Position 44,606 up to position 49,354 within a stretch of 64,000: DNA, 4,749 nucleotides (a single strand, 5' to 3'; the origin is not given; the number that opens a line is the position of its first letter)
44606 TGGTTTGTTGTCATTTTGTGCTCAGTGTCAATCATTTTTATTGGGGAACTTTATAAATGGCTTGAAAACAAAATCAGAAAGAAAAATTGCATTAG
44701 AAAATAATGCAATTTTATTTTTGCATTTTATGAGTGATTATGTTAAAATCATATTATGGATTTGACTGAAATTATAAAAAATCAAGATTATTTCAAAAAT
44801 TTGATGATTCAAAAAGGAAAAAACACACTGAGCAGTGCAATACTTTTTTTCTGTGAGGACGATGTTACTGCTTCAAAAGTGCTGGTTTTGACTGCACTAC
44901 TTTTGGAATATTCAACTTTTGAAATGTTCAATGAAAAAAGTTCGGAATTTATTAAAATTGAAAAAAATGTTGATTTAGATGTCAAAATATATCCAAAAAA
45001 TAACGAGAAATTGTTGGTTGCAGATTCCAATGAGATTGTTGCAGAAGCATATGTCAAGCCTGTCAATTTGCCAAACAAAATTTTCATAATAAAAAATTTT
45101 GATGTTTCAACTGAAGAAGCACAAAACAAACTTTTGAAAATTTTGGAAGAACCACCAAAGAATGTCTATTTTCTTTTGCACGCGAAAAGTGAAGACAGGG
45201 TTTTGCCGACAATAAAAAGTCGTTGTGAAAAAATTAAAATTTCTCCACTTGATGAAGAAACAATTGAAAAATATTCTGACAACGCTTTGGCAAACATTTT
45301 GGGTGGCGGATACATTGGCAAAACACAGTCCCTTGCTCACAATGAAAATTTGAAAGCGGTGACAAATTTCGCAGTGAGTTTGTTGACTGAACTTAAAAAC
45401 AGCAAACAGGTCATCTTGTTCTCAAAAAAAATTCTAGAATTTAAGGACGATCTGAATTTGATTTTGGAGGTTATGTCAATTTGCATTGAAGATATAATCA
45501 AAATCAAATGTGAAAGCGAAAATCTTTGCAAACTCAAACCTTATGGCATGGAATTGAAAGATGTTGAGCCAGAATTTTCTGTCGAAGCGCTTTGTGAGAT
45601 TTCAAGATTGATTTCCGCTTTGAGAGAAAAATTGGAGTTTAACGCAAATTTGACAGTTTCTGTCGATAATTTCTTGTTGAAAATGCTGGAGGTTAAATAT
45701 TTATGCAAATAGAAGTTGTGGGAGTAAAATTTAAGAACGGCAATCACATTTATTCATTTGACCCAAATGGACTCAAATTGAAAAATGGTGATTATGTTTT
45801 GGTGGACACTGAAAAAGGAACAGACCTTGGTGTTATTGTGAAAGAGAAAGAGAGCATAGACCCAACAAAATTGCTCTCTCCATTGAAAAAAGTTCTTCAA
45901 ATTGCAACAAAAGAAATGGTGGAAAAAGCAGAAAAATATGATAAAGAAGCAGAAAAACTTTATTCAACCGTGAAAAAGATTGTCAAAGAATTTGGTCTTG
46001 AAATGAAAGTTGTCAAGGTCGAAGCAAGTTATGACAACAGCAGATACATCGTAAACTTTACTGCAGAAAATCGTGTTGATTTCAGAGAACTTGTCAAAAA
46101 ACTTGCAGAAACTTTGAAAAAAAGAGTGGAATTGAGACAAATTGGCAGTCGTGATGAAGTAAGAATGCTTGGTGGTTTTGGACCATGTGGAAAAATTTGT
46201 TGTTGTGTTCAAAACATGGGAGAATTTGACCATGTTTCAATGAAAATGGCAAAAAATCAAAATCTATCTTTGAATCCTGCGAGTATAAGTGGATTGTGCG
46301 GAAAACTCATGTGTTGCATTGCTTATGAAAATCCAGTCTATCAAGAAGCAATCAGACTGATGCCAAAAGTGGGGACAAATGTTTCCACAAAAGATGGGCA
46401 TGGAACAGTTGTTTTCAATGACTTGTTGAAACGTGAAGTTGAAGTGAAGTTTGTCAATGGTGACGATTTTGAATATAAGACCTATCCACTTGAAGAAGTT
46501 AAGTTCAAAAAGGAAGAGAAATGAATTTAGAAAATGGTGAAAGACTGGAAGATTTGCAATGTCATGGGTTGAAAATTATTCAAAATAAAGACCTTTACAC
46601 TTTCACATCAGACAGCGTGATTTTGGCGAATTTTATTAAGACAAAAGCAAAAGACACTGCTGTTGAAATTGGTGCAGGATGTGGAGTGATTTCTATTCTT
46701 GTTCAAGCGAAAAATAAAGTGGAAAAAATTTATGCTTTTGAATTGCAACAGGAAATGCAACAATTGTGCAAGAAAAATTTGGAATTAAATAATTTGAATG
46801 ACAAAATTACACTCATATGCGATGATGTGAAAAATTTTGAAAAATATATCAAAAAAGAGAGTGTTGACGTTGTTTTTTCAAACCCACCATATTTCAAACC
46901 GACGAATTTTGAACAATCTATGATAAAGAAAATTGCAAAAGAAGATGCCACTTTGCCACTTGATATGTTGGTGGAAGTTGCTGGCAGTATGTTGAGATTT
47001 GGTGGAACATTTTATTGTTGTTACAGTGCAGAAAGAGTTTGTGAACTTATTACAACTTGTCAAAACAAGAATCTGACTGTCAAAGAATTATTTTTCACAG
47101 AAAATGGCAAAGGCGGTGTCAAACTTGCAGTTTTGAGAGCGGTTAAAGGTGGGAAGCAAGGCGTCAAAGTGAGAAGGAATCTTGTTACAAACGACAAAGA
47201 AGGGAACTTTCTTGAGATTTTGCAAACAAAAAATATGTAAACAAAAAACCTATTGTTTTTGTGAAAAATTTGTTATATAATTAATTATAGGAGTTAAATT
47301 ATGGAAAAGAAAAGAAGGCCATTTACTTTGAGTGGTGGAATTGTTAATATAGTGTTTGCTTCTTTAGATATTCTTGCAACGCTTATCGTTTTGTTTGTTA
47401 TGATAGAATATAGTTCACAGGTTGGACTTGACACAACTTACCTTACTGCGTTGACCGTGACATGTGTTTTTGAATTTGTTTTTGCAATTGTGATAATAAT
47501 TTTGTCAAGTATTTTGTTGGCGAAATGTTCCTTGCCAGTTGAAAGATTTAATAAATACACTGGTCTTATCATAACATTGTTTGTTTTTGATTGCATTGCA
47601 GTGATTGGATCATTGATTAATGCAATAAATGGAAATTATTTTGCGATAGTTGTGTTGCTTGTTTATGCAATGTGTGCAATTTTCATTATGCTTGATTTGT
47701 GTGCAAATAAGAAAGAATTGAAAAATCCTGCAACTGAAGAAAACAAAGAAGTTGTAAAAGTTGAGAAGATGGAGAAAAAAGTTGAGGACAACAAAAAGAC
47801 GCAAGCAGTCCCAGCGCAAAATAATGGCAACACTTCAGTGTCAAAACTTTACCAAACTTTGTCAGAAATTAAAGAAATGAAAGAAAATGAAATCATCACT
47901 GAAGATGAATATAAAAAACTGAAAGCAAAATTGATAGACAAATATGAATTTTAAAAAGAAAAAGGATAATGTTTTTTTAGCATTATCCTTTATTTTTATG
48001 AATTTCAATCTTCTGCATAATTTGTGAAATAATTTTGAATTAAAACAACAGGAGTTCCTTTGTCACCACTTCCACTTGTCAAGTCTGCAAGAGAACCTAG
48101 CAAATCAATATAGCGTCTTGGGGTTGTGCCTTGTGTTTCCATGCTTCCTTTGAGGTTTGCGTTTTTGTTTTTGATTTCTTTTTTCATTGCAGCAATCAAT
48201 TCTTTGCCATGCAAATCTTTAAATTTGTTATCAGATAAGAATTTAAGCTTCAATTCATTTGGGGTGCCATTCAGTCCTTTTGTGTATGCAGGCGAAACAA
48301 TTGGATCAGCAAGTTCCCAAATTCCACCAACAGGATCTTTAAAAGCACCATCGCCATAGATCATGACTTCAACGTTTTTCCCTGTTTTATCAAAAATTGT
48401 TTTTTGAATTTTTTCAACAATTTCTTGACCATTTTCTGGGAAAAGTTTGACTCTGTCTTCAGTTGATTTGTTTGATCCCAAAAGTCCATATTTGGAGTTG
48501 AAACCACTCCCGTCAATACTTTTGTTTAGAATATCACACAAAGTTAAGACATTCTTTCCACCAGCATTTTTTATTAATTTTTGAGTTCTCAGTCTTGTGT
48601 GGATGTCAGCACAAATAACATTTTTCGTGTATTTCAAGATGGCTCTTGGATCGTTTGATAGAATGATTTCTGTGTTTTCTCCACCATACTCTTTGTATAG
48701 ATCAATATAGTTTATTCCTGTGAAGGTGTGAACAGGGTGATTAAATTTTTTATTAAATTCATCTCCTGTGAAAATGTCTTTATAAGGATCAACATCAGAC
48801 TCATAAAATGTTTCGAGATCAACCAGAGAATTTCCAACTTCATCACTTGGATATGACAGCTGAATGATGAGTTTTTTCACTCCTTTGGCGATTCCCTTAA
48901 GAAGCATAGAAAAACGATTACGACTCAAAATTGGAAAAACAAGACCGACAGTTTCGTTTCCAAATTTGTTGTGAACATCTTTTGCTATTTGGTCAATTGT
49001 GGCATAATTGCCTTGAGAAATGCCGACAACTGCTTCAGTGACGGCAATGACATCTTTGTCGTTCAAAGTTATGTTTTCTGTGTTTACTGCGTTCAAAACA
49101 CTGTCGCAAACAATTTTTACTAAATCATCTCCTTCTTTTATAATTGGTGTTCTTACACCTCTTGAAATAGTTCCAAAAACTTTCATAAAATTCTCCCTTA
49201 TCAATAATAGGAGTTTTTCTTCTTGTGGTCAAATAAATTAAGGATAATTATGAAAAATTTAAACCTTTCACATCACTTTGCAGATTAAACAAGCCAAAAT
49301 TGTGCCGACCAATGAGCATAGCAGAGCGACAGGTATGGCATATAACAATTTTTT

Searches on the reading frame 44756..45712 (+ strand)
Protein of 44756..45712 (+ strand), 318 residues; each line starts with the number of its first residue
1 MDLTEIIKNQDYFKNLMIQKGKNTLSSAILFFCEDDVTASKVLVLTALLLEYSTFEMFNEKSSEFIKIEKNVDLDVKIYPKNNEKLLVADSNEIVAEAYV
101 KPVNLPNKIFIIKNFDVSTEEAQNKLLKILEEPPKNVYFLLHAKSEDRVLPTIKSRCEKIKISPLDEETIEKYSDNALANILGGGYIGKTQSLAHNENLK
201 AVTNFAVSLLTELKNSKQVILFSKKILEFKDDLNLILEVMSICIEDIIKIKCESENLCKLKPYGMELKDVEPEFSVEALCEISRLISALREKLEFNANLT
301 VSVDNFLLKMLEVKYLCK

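Call 5: search_protein_families(library=pfam, proteins=[window:44756-45712:+], max_evalue=0.001)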
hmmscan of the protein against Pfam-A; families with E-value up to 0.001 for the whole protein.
window:44756-45712:+ (318 aa): 1 family
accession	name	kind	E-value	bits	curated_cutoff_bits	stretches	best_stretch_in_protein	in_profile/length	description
PF13177.12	DNA_pol3_delta2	-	2e-27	96.6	27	1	11-165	4-160/161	DNA polymerase III, delta subunit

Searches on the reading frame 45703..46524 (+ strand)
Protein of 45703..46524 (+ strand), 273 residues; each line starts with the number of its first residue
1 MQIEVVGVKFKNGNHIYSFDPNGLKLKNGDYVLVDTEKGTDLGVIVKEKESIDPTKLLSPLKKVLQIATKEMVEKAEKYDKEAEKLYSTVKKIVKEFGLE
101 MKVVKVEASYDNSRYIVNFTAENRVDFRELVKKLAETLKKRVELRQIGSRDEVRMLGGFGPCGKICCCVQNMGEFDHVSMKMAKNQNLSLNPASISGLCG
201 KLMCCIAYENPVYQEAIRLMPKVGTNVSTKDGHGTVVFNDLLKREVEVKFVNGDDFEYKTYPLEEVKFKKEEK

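Call 50: search_protein_families(library=pfam, proteins=[window:45703-46524:+], max_evalue=0.0001)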
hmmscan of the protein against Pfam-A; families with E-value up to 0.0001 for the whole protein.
window:45703-46524:+ (273 aa): 1 family
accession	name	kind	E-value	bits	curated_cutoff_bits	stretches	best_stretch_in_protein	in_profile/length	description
PF04468.17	PSP1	-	2e-24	86.1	27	1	62-147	1-86/86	PSP1 C-terminal conserved region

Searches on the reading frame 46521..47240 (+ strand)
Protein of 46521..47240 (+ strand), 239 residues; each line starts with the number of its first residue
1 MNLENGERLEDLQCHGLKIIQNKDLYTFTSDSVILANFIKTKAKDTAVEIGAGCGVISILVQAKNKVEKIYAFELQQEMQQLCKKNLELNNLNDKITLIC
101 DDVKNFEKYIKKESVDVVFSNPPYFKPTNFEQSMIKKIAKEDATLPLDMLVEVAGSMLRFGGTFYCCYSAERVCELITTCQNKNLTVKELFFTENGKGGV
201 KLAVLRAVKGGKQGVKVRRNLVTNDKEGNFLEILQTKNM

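Call 50: search_protein_families(library=pfam, proteins=[window:46521-47240:+], max_evalue=0.0001)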
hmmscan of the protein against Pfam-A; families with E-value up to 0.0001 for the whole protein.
window:46521-47240:+ (239 aa): 12 families
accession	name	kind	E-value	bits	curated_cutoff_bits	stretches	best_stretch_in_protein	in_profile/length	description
PF05175.20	MTS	-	3.6e-12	46.7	23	1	32-141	20-125/170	Methyltransferase small domain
PF02475.24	TRM5-TYW2_MTfase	-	2.9e-09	37.5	28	1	41-114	34-107/164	TRM5/TYW2 methyltransferase domain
PF01170.24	UPF0020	-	1.6e-08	34.9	22.3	1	62-133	71-140/197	RMKL-like, methyltransferase domain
PF03602.21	Cons_hypoth95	-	4e-08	33.6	24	1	45-141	43-139/182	Conserved hypothetical protein 95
PF09445.16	Methyltransf_15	-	1.2e-07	31.9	22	1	52-124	9-81/165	RNA cap guanine-N2 methyltransferase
PF02384.22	N6_Mtase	-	2.4e-07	30.9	20.4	1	28-127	31-138/311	N-6 DNA Methylase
PF13649.12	Methyltransf_25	-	6.7e-07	30.3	27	1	48-130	2-82/97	Methyltransferase domain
PF10294.15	Methyltransf_16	-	6.9e-07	29.6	21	1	42-118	45-124/174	Lysine methyltransferase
PF13847.12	Methyltransf_31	-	3.1e-06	27.4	27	1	44-175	4-124/145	Methyltransferase domain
PF06325.19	PrmA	-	8.6e-06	25.9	22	1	41-121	159-233/296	Ribosomal protein L11 methyltransferase (PrmA)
PF00398.26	RrnaAD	-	1.6e-05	24.6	24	1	41-136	28-121/263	Ribosomal RNA adenine dimethylase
PF08241.18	Methyltransf_11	-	4.5e-05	24.4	21.2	1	52-121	3-67/95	Methyltransferase domain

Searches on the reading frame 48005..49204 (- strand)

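Call 50: search_protein_families(library=pfam, proteins=[window:48005-49204:-], max_evalue=0.0001)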
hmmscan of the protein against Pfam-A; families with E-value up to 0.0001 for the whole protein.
window:48005-49204:- (399 aa): 1 family
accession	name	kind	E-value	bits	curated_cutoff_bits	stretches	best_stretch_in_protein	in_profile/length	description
PF01996.21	F420_ligase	-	8.8e-55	186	25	1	16-391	1-218/218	F420-0:Gamma-glutamyl ligase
